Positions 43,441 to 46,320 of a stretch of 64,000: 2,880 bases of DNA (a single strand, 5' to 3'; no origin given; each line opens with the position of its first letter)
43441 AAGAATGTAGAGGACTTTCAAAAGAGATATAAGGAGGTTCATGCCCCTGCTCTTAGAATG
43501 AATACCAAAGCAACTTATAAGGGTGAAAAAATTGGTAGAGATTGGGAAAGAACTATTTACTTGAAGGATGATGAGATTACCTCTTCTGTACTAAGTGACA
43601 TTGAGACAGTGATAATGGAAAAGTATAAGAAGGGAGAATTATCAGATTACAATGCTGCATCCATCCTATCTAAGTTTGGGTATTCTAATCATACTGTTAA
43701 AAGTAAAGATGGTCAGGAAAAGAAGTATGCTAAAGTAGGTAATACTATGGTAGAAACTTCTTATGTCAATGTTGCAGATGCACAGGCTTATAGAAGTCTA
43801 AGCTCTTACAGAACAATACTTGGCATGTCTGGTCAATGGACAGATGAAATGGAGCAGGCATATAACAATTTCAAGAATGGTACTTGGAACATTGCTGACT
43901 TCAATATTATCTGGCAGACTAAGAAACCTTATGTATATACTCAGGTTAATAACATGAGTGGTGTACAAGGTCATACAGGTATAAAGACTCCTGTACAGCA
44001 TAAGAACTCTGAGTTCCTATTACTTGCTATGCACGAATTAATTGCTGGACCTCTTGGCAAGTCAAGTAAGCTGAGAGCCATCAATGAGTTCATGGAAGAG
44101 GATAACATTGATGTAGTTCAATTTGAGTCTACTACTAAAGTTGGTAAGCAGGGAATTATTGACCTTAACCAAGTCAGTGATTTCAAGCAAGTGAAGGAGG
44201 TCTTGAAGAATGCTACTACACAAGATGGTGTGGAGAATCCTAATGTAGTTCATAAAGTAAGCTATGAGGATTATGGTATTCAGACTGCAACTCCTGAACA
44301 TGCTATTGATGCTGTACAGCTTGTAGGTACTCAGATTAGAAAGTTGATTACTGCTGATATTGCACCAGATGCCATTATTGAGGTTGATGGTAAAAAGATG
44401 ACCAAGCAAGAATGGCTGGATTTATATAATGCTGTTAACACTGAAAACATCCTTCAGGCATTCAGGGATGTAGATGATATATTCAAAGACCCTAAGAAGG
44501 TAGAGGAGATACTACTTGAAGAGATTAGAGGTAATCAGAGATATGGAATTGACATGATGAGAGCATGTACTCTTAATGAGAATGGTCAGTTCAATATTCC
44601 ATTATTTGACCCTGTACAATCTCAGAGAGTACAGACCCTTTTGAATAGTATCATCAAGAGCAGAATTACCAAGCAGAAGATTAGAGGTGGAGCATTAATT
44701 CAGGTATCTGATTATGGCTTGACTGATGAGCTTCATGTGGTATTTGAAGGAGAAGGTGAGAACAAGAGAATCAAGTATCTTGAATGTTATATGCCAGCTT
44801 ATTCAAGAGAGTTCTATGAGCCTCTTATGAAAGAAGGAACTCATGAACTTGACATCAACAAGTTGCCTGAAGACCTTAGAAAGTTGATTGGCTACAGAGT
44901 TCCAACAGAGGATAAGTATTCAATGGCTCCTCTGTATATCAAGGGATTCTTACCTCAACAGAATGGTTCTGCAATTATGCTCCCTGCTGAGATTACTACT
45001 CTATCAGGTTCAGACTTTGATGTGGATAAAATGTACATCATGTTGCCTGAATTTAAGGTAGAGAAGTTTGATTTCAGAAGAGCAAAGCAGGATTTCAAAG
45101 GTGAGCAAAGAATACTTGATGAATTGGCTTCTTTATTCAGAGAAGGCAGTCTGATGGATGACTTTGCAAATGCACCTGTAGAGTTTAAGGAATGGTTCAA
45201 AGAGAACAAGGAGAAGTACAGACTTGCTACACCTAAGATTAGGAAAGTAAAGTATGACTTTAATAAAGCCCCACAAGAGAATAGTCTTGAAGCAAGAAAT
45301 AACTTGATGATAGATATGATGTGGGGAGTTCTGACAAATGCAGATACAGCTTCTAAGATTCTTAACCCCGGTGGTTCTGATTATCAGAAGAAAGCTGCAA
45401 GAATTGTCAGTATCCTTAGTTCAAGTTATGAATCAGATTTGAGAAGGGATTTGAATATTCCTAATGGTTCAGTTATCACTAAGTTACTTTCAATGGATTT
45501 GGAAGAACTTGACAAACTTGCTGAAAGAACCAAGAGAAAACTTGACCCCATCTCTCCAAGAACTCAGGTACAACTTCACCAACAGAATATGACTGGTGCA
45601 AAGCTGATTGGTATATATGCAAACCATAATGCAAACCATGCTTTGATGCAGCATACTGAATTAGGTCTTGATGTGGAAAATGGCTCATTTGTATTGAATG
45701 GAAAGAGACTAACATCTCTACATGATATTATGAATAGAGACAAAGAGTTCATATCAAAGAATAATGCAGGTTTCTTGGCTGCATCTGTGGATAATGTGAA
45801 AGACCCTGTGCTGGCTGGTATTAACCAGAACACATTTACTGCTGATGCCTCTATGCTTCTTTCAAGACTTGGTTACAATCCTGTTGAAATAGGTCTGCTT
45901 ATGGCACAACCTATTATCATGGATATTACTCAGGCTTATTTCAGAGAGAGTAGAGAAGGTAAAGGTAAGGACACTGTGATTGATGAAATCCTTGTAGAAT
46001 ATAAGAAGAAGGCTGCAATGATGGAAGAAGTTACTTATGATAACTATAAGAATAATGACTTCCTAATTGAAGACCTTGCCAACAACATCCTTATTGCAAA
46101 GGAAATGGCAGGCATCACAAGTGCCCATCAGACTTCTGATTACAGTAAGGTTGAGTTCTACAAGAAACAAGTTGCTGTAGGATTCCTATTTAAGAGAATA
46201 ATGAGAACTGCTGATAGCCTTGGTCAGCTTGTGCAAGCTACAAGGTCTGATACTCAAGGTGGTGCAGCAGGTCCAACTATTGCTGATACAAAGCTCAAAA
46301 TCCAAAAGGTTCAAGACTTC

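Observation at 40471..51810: Giant RNAP-like protein with a DFDxD catalytic motif plus a second giant protein: crAss-like virion RNA polymerase cassette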

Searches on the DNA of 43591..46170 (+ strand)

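Call 53: search_rna_families(source=L008, start=7500, end=8750, threshold=evalue, max_evalue=1, show_alignments=1)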
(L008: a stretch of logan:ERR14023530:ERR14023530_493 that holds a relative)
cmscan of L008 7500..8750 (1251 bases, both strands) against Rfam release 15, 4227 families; matches with E-value up to 1: 2.
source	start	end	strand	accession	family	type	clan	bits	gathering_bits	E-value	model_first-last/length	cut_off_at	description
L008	8296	8539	+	RF00028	Intron_gpI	Intron;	-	54.4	50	9.3e-13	1-253/253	no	Group I catalytic intron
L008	8302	8388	+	RF00320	snoZ185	Gene; snRNA; snoRNA; CD-box;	-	19.6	50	0.32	1-86/86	no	Small nucleolar RNA Z185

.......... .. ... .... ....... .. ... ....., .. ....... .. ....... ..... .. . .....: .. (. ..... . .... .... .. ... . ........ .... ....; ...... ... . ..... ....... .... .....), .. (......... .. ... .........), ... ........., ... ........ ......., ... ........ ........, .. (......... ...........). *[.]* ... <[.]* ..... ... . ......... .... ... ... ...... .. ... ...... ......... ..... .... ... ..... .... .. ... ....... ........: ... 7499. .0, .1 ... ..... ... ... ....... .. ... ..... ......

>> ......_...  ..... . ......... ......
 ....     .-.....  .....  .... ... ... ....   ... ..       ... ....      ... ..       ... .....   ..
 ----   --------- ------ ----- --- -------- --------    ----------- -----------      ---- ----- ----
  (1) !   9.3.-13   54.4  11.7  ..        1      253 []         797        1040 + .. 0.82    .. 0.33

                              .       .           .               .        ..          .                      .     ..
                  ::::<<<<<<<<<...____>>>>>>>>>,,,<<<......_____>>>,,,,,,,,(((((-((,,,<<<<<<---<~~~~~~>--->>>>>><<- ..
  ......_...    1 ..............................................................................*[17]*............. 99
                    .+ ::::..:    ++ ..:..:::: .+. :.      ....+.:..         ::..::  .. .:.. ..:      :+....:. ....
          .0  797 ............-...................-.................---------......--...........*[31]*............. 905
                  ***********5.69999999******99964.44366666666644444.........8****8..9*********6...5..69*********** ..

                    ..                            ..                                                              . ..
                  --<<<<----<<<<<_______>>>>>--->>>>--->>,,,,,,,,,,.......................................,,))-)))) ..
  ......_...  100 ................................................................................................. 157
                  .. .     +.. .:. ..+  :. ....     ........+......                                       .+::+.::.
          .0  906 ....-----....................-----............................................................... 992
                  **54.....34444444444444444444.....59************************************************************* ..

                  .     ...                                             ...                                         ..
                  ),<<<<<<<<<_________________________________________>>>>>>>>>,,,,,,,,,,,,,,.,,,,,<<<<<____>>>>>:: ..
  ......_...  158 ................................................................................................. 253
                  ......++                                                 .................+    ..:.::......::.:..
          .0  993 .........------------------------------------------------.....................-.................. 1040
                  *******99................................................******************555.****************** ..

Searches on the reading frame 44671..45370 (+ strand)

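Call 31: search_dna_similar(query=window:44671-45370:+, collection=phages, mode=protein, rows=spread, max_rows=30, max_evalue=0.001)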
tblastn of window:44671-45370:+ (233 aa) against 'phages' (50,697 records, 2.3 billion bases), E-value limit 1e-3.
Records with a match: 115; places in all: 116; records where one place covers at least 80% of the query: 49.
Best place of each record, by identity: >=99% 2; 80-90% 1; 60-80% 32; <60% 80.
By first word of the organism name: uncultured 55; Bacteroides 32; CrAssphage 7; Bacteriophage 6; Dulem 2; Cellulophaga 2; IAS 2; crAssphage 2; Caudoviricetes 2; Kehishuvirus 1; and 4 more.
By host as written in the record: - 71; Bacteroides intestinalis DSM 108646 25; Bacteroides cellulosilyticus 4; Homo sapiens 3; Bacteroides intestinalis APC919/174 2; Cellulophaga baltica #14 2; Bacteroides thetaiotaomicron VPI-5484 2; Bacteroides xylanisolvens APCS1/XY 2; and 4 more.
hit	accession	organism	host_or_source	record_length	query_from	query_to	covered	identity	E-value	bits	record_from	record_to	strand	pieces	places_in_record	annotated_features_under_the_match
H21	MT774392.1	uncultured phage cr128_1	human feces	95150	1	233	100%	100.0%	8e-147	457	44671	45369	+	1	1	putative RNA polymerase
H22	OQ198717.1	Kehishuvirus sp. 'tikkala'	Bacteroides cellulosilyticus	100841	1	233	100%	70.3%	1e-102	331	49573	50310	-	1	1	putative RNA polymerase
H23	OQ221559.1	Bacteroides phage PhiCrAssBcn24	Bacteroides intestinalis DSM 108646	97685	1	233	100%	69.5%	7e-102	328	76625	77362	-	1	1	putative RNA polymerase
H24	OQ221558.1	Bacteroides phage PhiCrAssBcn23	Bacteroides intestinalis DSM 108646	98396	1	233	100%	69.5%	7e-102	328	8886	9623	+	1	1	putative RNA-polymerase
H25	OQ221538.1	Bacteroides phage PhiCrAssBcn3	Bacteroides intestinalis DSM 108646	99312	1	233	100%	69.5%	7e-102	328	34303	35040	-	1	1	putative RNA polymerase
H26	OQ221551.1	Bacteroides phage PhiCrAssBcn16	Bacteroides intestinalis DSM 108646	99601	1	233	100%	69.5%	7e-102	328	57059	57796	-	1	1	putative RNA-polymerase subunit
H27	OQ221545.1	Bacteroides phage PhiCrAssBcn10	Bacteroides intestinalis DSM 108646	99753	1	233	100%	69.5%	7e-102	328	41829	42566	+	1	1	putative RNA polymerase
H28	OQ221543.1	Bacteroides phage PhiCrAssBcn8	Bacteroides intestinalis DSM 108646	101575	1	233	100%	69.5%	7e-102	328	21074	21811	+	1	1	putative RNA polymerase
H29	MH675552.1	Bacteroides phage crAss001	Bacteroides intestinalis APC919/174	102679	1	233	100%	69.5%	7e-102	328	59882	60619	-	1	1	putative RNA polymerase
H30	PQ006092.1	bajarodcaudo virus 1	Chaetodipus spinatus feces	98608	1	117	50%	89.7%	5e-66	226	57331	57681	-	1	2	hypothetical protein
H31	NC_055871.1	uncultured phage cr106_1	human feces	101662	1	226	97%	29.4%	1e-18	90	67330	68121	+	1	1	hypothetical protein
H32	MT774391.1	uncultured phage cr126_1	human feces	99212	1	226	97%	28.2%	6e-18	88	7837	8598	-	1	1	DUF1768 domain-containing protein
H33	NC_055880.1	uncultured phage cr111_1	human feces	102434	1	129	55%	45.6%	1e-31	127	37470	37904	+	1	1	putative RNA polymerase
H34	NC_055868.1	uncultured phage cr50_1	human feces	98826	6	223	94%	25.1%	2e-9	63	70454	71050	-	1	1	DNA helicase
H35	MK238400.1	CrAssphage ZA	Homo sapiens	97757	1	132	57%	37.1%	8e-20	93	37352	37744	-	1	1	putative RNAP subunit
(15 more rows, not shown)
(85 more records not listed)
